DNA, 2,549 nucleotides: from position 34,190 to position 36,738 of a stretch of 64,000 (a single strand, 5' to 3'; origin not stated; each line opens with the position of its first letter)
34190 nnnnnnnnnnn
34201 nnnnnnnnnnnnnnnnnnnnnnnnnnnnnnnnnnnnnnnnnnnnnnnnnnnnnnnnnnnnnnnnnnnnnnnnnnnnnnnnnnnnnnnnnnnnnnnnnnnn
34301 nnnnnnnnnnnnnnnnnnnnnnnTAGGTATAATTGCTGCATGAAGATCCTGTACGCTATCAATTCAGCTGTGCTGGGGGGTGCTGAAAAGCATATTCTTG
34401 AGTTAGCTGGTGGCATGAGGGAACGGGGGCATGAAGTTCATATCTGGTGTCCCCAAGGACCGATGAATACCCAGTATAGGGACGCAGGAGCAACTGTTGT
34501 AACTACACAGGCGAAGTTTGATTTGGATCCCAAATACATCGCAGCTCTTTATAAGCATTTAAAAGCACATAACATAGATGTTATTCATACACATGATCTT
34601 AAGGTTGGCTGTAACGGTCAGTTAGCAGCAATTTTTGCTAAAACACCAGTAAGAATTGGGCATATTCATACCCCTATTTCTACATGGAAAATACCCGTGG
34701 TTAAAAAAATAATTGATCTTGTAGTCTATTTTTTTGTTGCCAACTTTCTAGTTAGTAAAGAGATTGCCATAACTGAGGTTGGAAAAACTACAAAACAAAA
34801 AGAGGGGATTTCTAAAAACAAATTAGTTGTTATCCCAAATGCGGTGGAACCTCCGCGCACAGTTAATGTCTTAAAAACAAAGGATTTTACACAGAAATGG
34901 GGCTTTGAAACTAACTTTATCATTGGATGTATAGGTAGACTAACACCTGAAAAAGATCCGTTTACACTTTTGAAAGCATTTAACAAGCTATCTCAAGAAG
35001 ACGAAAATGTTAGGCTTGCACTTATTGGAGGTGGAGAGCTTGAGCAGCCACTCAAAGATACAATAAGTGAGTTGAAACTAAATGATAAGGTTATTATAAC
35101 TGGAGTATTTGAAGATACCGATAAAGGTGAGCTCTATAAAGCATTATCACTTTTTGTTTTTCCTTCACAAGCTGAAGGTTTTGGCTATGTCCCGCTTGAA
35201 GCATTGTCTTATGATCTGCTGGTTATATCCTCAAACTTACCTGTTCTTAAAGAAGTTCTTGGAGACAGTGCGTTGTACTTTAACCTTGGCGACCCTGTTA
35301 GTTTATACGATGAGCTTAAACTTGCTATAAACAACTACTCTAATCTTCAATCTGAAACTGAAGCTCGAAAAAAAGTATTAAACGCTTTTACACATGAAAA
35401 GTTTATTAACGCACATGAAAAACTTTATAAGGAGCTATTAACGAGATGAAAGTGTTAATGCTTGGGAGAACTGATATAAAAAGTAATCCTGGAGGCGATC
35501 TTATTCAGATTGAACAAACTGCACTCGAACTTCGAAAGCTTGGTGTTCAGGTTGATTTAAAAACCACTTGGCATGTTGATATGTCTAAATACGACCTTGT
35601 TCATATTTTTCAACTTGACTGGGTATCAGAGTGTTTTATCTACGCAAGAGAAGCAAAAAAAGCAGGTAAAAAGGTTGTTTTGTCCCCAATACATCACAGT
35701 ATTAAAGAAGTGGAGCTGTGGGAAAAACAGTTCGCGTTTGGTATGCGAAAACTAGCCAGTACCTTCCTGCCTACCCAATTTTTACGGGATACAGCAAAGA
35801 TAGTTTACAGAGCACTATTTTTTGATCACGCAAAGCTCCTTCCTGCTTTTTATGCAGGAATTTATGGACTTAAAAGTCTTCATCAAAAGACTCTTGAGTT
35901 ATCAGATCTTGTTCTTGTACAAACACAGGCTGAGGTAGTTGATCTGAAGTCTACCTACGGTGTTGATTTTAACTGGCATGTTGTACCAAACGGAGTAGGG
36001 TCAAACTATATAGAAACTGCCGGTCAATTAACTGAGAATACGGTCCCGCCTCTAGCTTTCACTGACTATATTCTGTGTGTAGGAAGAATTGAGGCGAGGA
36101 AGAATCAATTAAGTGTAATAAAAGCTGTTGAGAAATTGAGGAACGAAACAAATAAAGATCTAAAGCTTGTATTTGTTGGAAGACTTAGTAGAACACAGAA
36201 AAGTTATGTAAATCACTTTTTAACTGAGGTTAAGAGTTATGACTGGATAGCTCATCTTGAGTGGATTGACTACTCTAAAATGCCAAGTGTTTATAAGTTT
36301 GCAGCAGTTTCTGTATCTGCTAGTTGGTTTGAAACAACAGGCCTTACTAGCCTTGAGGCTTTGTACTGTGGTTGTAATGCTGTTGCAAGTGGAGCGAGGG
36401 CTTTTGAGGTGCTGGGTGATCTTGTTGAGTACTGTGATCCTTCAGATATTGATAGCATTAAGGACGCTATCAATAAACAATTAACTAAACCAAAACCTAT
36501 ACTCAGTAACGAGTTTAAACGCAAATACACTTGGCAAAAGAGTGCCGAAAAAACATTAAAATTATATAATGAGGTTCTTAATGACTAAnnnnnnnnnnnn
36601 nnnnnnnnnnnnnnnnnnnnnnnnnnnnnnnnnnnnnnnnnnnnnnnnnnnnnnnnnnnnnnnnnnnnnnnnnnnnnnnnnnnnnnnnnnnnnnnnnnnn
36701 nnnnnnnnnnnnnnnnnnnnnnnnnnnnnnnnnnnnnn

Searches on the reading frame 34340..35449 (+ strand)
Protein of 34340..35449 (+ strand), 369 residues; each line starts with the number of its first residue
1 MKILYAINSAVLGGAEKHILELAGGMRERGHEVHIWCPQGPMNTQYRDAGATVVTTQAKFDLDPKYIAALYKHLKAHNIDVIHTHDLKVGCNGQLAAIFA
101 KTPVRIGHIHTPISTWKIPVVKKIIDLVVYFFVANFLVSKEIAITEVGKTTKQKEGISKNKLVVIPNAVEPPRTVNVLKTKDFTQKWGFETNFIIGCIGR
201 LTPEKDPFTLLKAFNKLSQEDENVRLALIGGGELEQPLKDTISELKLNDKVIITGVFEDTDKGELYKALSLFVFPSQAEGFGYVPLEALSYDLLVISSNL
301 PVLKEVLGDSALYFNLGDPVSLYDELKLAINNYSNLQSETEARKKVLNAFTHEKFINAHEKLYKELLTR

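Call 79: search_protein_families(library=pfam, max_evalue=0.01, proteins=[window:34340-35449:+])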
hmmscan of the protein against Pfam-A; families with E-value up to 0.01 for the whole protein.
window:34340-35449:+ (369 aa): 6 families
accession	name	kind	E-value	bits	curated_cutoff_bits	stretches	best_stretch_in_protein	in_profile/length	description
PF00534.26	Glycos_transf_1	-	2.1e-31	109.2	26.4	1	184-333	6-159/172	Glycosyl transferases group 1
PF13692.12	Glyco_trans_1_4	-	6.3e-25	88.5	27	1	194-330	3-140/142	Glycosyl transferases group 1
PF13439.12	Glyco_transf_4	-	5.9e-22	78.9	28.5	1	13-171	2-168/170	Glycosyltransferase Family 4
PF13579.12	Glyco_trans_4_4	-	2.5e-16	60.8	29.7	1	13-167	1-157/158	Glycosyl transferase 4-like domain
PF13477.12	Glyco_trans_4_2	-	3.3e-07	31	23.4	1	15-106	9-103/139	Glycosyl transferase 4-like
PF20706.3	GT4-conflict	-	0.00043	19.8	26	1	204-293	211-306/385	Family 4 Glycosyltransferase in conflict systems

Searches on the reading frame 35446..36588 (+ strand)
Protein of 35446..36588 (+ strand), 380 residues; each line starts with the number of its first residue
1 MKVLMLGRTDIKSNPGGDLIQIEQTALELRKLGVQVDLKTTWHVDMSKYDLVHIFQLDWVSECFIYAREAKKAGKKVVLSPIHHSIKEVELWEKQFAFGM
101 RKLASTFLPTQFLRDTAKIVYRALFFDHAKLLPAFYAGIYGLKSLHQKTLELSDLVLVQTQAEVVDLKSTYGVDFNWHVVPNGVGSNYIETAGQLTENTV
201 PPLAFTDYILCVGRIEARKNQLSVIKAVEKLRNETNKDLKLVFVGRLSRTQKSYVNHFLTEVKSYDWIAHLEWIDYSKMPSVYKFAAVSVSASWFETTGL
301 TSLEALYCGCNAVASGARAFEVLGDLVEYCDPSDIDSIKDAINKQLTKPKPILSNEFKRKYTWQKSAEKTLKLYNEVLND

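Call 79: search_protein_families(library=pfam, max_evalue=0.01, proteins=[window:35446-36588:+])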
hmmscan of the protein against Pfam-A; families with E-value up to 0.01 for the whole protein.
window:35446-36588:+ (380 aa): 3 families
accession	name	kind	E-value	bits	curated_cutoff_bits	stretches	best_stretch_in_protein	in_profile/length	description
PF00534.26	Glycos_transf_1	-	2.6e-19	69.9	26.4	1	208-352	17-160/172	Glycosyl transferases group 1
PF13692.12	Glyco_trans_1_4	-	9.2e-15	55.6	27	1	208-346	3-140/142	Glycosyl transferases group 1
PF13439.12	Glyco_transf_4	-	0.00035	21.1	28.5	1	141-184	122-166/170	Glycosyltransferase Family 4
